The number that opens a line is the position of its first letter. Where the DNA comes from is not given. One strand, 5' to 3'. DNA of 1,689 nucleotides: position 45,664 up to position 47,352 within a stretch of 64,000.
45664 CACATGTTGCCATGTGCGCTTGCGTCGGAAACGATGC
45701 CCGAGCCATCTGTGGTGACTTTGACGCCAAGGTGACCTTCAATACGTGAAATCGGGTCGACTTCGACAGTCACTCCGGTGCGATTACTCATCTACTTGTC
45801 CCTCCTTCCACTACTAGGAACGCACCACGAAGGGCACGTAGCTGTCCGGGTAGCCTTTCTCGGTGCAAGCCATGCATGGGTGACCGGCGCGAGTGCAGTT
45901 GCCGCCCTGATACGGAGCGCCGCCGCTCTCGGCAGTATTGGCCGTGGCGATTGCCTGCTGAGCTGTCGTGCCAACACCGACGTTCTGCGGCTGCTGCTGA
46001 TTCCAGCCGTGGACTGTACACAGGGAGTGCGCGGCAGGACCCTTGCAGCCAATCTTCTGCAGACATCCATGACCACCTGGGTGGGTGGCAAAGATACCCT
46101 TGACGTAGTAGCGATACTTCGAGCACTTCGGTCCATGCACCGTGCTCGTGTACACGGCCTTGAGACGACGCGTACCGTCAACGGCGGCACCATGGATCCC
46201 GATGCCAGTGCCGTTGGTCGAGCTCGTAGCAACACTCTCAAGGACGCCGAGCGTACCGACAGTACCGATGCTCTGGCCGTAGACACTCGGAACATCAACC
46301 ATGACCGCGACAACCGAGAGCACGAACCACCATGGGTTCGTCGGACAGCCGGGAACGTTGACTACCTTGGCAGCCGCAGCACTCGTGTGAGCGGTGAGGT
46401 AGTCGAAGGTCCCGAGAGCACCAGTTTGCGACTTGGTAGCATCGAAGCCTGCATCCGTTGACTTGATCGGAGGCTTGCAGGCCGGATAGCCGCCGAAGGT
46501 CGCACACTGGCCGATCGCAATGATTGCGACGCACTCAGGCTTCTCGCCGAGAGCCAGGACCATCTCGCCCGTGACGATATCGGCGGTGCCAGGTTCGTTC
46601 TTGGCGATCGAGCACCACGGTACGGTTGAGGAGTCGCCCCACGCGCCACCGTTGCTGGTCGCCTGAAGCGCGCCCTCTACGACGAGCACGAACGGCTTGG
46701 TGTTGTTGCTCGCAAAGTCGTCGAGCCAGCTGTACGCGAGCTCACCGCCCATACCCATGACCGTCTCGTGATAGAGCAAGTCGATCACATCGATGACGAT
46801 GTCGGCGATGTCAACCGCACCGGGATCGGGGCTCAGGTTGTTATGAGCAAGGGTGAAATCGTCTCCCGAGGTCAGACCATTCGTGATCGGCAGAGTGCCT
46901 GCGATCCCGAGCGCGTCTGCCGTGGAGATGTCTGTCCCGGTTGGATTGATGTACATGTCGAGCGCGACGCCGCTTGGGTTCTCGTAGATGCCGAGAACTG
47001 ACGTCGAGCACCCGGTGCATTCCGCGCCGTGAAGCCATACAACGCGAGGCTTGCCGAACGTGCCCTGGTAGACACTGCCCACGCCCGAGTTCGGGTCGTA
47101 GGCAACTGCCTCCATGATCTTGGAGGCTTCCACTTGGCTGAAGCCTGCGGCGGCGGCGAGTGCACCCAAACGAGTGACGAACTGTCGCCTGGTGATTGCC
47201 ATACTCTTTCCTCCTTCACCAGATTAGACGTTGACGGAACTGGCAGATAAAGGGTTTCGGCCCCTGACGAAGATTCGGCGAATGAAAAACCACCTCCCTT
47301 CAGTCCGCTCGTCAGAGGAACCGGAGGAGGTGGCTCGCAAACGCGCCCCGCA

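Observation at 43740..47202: Atypical Tat-exported [NiFe] hydrogenase: oversized subunits, no C-terminal maturation peptide, no cyt b or protease gene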

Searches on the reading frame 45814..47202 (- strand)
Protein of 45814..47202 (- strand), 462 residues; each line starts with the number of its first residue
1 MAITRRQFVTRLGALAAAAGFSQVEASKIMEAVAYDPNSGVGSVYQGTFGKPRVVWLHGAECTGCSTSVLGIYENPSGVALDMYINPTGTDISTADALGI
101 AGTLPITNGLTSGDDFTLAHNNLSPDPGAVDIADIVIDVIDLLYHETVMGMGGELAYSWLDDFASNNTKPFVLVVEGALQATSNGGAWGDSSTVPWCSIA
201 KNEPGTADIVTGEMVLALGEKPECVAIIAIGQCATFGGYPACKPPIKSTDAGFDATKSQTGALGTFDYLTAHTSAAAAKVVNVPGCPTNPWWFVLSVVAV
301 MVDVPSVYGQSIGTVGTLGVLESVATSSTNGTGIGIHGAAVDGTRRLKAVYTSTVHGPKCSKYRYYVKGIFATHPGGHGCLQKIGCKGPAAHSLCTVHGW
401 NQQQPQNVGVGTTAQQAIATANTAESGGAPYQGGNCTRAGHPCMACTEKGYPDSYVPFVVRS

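Call 3: search_protein_families(library=pfam, proteins=[window:45814-47202:-], max_evalue=0.01)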
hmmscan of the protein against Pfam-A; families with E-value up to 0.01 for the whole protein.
window:45814-47202:- (462 aa): 2 families
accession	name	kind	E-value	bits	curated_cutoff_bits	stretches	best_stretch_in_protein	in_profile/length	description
PF14720.11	NiFe_hyd_SSU_C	-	8.3e-16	58.6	27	2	351-412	1-62/80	NiFe/NiFeSe hydrogenase small subunit C-terminal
PF01058.29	Oxidored_q6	-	1.5e-15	57.5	27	1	131-299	14-127/128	NADH ubiquinone oxidoreductase, 20 Kd subunit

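Call 23: search_protein_families(library=ncbifam, proteins=[window:45814-47202:-], max_evalue=0.01)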
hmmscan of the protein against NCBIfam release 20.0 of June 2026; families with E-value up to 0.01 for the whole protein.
window:45814-47202:- (462 aa): 4 families
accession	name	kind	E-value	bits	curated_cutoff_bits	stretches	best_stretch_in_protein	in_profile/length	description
NF045520.1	H2_NiFeSe_small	exception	2.9e-36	125.4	470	2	131-402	64-285/314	NiFeSe hydrogenase small subunit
TIGR00391.1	hydA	subfamily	7.8e-19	68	179.5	3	132-299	76-206/365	hydrogenase small subunit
NF007779.0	PRK10468.1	equivalog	2.2e-11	43.3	659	2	132-301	74-206/372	hydrogenase 2 small subunit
TIGR01409.1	TAT_signal_seq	domain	0.0025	18.1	16.7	1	3-26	1-29/29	twin-arginine translocation signal domain-containing protein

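Call 36: search_solved_structures(query=window:45814-47202:-, show_alignments=1, max_evalue=0.00001)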
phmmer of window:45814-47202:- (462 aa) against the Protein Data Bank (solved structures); distinct sequences matched with E-value up to 0.00001: 31.
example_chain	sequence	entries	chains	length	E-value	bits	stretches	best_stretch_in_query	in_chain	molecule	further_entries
1h2r_S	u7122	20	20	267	3.2e-18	69.1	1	134-299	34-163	PROTEIN (PERIPLASMIC [NIFE] HYDROGENASE SMALL SUBUNIT) | Periplasmic [NiFe] hydrogenase small subunit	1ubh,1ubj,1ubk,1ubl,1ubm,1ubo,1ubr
8w6x_S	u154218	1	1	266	3.3e-18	69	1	134-299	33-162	Periplasmic [NiFe] hydrogenase small subunit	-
1h2a_S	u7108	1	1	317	3.6e-18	68.9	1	134-299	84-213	HYDROGENASE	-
4u9h_S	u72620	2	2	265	5.5e-18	68.3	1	134-299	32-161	Periplasmic [NiFe] hydrogenase small subunit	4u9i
1yq9_A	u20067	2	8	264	1.3e-17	67.1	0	132-302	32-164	Periplasmic [NiFe] hydrogenase small subunit | PERIPLASMIC HYDROGENASE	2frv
1frv_A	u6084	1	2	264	2.3e-17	66.3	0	132-302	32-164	HYDROGENASE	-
2wpn_A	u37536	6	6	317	5.7e-17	65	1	131-323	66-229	PERIPLASMIC [NIFESE] HYDROGENASE, SMALL SUBUNIT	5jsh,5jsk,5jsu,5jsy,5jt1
1cc1_S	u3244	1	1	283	5.5e-16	61.7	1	132-301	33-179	HYDROGENASE (SMALL SUBUNIT)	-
4kl8_S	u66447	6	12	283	6.9e-16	61.4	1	132-301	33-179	Periplasmic [NiFeSe] hydrogenase small subunit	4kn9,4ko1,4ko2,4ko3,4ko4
3ze6_A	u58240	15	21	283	1.7e-15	60.1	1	131-401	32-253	PERIPLASMIC [NIFESE] HYDROGENASE, SMALL SUBUNIT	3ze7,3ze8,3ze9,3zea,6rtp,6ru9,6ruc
1yrq_A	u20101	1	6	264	1.4e-14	57.1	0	134-302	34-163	Periplasmic [NiFe] hydrogenase small subunit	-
1yqw_A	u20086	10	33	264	1.6e-14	56.9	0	134-302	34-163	Periplasmic [NiFe] hydrogenase small subunit | HYDROGENASE (NIFE) SMALL SUBUNIT HYDA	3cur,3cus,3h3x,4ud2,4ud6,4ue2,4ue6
4upe_A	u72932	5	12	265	1.7e-14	56.8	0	134-302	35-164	NIFE-HYDROGENASE SMALL SUBUNIT | HYDROGENASE (NIFE) SMALL SUBUNIT HYDA | PERIPLASMIC [NIFE] HYDROGENASE SMALL SUBUNIT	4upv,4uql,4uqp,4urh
1e3d_A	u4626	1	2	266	1.9e-14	56.6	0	134-301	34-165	[NiFe] hydrogenase small subunit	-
1frf_S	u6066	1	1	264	4.8e-14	55.3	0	134-302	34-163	[NI-FE] HYDROGENASE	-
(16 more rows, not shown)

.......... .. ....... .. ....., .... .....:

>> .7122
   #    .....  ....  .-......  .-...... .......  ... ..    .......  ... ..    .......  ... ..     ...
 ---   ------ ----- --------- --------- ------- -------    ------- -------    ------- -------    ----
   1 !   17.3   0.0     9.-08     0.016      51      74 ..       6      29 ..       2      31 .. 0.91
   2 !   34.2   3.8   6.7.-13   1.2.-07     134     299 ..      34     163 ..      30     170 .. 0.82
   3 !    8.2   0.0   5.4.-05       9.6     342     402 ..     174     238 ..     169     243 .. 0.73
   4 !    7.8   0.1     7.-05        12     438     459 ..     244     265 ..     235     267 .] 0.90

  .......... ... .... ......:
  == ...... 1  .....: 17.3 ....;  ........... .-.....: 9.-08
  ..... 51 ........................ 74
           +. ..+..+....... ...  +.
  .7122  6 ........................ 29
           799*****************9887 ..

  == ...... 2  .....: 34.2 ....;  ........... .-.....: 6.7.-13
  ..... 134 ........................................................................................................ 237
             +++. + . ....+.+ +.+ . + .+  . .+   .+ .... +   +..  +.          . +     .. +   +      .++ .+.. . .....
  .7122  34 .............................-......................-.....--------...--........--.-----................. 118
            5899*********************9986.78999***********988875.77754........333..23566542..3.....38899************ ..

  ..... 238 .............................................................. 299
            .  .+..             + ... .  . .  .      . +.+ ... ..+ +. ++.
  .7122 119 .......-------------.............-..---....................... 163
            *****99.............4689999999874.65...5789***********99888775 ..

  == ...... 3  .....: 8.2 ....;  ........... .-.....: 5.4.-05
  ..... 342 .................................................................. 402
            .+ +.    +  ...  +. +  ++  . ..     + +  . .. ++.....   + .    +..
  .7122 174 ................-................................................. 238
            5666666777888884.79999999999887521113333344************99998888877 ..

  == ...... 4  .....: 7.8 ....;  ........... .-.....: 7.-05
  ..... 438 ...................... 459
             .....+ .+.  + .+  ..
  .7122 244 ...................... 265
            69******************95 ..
